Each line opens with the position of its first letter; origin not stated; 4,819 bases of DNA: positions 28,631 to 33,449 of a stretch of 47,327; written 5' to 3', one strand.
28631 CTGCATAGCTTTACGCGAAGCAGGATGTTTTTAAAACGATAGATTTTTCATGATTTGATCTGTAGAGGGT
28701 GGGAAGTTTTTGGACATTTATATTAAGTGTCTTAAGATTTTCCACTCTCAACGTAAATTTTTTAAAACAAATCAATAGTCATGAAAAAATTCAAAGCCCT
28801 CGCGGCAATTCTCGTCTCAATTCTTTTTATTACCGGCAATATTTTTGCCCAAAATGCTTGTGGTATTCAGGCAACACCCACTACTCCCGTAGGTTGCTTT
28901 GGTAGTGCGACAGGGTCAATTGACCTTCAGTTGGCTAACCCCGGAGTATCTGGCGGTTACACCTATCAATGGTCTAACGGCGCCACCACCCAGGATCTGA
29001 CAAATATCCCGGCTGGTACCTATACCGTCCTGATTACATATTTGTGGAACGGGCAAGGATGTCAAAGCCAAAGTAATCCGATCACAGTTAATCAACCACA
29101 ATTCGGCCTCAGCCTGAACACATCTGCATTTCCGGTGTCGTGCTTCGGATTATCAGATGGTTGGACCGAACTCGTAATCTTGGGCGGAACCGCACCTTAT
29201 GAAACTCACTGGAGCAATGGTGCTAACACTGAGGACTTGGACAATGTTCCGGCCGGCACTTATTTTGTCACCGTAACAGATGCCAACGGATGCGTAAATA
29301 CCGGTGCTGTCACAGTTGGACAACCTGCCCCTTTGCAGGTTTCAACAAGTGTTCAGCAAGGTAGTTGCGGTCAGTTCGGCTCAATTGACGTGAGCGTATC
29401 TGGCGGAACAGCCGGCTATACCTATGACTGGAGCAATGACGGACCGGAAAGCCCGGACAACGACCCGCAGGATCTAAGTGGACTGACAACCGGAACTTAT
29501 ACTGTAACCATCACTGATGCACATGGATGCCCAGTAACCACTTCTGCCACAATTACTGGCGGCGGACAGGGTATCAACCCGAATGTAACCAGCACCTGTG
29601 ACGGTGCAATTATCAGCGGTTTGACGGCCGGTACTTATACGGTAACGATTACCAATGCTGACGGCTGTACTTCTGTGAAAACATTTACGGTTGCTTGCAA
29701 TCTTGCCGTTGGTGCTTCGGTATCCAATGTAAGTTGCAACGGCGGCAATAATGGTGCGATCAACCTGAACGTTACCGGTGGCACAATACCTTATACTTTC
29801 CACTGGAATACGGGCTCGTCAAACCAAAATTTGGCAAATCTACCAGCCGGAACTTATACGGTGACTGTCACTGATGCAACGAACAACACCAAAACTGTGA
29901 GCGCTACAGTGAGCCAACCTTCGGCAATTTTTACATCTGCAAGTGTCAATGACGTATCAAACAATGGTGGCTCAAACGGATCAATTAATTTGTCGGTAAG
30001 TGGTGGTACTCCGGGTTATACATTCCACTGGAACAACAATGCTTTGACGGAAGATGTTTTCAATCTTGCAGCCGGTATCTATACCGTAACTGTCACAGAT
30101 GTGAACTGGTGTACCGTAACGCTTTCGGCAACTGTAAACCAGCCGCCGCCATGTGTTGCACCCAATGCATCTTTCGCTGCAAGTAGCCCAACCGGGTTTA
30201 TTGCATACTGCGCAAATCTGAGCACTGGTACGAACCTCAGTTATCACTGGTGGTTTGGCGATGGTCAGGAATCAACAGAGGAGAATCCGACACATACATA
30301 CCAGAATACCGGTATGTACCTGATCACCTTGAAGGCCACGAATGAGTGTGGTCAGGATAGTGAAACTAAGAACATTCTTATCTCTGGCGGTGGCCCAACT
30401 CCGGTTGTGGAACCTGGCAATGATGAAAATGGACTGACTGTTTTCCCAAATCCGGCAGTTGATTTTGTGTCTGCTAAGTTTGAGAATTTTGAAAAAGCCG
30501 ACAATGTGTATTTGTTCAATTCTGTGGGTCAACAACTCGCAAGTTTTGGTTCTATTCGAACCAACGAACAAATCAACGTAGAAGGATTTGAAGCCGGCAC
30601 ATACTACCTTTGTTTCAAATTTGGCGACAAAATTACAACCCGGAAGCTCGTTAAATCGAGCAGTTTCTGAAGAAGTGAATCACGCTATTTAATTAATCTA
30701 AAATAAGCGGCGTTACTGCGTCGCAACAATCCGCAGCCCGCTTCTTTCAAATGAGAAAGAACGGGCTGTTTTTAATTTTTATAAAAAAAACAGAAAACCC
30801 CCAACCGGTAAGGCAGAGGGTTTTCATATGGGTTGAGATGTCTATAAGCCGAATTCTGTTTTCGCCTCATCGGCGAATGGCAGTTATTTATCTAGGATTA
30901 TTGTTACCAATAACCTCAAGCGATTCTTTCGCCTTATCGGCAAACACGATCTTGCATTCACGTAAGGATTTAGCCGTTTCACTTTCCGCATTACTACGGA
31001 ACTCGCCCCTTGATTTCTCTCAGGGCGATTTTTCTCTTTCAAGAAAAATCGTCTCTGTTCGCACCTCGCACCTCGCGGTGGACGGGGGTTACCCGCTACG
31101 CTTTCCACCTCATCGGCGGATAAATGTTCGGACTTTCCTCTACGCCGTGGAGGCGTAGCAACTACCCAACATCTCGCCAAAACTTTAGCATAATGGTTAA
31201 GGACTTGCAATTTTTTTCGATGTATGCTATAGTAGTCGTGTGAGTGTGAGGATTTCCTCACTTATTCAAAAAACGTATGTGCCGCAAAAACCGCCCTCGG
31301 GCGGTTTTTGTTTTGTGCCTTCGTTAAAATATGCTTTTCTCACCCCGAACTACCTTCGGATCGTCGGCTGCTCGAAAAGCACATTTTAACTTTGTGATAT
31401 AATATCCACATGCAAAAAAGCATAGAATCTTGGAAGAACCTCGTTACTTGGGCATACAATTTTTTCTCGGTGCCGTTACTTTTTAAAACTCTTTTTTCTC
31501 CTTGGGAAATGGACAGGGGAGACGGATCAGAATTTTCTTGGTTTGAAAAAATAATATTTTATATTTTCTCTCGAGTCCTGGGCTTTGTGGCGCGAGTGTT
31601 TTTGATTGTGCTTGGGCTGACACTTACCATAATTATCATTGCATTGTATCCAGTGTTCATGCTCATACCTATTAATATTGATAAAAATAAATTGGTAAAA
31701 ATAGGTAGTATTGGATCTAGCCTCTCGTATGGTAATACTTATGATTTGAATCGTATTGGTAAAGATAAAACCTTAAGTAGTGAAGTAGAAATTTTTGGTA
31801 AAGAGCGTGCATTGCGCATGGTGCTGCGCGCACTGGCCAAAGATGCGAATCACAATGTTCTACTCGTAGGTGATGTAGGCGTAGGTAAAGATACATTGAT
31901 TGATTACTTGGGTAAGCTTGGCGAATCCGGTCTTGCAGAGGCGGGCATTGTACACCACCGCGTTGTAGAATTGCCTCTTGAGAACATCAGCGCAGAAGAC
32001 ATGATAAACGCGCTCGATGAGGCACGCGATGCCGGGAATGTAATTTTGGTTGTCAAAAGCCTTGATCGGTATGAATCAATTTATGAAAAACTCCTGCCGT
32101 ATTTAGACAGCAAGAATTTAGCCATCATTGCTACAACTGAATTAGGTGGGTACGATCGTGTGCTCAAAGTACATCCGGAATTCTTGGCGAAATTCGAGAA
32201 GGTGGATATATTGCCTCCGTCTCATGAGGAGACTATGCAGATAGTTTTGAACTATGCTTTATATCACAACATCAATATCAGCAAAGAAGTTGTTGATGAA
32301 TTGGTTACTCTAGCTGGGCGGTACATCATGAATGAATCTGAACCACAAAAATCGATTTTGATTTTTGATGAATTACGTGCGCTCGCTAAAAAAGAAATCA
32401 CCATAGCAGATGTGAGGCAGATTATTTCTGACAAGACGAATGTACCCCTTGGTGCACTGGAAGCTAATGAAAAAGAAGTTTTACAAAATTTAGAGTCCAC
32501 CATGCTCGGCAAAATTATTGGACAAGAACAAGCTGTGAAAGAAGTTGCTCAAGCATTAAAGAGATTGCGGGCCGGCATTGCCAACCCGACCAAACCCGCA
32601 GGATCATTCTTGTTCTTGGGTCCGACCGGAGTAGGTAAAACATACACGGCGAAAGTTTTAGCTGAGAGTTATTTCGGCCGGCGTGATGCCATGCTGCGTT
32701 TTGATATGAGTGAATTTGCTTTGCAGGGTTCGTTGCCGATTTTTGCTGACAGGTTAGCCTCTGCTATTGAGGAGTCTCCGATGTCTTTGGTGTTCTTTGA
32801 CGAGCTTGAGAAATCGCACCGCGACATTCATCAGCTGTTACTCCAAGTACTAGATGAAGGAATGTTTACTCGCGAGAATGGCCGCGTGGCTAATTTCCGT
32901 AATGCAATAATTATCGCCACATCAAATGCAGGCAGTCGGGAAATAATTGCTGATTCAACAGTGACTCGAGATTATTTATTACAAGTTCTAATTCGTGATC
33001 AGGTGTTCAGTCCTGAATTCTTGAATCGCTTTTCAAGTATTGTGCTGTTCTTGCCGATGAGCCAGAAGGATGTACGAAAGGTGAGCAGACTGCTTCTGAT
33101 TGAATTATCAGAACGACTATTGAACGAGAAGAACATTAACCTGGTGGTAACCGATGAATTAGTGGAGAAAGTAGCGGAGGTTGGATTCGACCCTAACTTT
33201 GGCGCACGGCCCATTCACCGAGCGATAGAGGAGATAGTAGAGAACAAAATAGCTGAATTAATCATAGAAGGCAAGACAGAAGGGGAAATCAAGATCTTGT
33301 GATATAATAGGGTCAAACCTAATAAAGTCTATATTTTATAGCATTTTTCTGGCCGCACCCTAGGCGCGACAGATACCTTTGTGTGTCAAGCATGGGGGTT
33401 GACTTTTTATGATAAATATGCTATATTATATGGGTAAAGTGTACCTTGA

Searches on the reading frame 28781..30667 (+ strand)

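Call 68: search_protein_families(library=pfam, proteins=[window:28781-30667:+], max_evalue=0.001)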
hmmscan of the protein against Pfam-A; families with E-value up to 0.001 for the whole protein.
window:28781-30667:+ (629 aa): 7 families
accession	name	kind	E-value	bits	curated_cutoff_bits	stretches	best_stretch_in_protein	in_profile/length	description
PF13573.12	SprB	-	9.1e-39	131.2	28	5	312-346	2-36/37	SprB repeat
PF18962.6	Por_Secre_tail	-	8.8e-22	77.6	27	1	554-624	1-74/75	Secretion system C-terminal sorting domain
PF18911.6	PKD_4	-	1.7e-15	57.2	27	1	455-531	3-80/85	PKD domain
PF00801.26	PKD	-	2.6e-12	47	23.5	1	463-532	9-78/80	PKD domain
PF13620.12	CarboxypepD_reg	-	1.3e-06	29.1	32.3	0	242-306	4-71/82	Carboxypeptidase regulatory-like domain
PF06832.18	BiPBP_C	-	4.1e-05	23.8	26.8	0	200-249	33-83/90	Penicillin-Binding Protein C-terminus Family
PF16967.11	TcfC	-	4.8e-05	23.3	29.4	0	343-363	30-50/68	E-set like domain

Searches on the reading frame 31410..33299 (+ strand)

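Call 68: search_protein_families(library=pfam, proteins=[window:31410-33299:+], max_evalue=0.001)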
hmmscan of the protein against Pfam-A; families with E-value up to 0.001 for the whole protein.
window:31410-33299:+ (630 aa): 19 families
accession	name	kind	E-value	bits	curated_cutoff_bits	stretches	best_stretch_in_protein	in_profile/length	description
PF07724.20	AAA_2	-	8.2e-35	120.7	27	1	395-543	1-165/166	AAA domain (Cdc48 subfamily)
PF10431.15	ClpB_D2-small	-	1.7e-19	70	21.9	1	551-624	2-74/81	C-terminal, D2-small domain, of ClpB protein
PF00004.35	AAA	-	1.4e-11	45.4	21.2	1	401-507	2-110/131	ATPase family associated with various cellular activities (AAA)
PF07728.20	AAA_5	-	1.6e-10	41.5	22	1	400-509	2-125/139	AAA domain (dynein-related subfamily)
PF00158.32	Sigma54_activat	-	1.9e-08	34.6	20.2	0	453-523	89-159/168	Sigma-54 interaction domain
PF17871.7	AAA_lid_9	-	2.2e-08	34.4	22.8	1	278-329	12-63/104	AAA lid domain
PF13191.12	AAA_16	-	4.7e-08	34.1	32.6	0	128-205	2-85/167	AAA ATPase domain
PF05673.19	DUF815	-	9e-08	32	23.8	1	357-558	18-202/249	Protein of unknown function (DUF815)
PF13173.12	AAA_14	-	9.4e-07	29.3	27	0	401-482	6-86/129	AAA domain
PF13401.12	AAA_22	-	7e-06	26.8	27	0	397-479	5-77/130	AAA domain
PF04851.21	ResIII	-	3e-05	24.4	22.5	0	372-423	8-49/164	Type III restriction enzyme, res subunit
PF13238.12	AAA_18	-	7.5e-05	23.6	29.4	0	150-187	1-30/128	AAA domain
PF12775.13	AAA_7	-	0.00011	22.2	25.8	0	142-165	28-51/181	P-loop containing dynein motor region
PF20720.3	nSTAND3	-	0.00012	22.3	27.2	0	401-425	21-45/155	Novel STAND NTPase 3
PF13555.12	AAA_29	-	0.00024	21.3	27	0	147-165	22-40/61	P-loop containing region of AAA domain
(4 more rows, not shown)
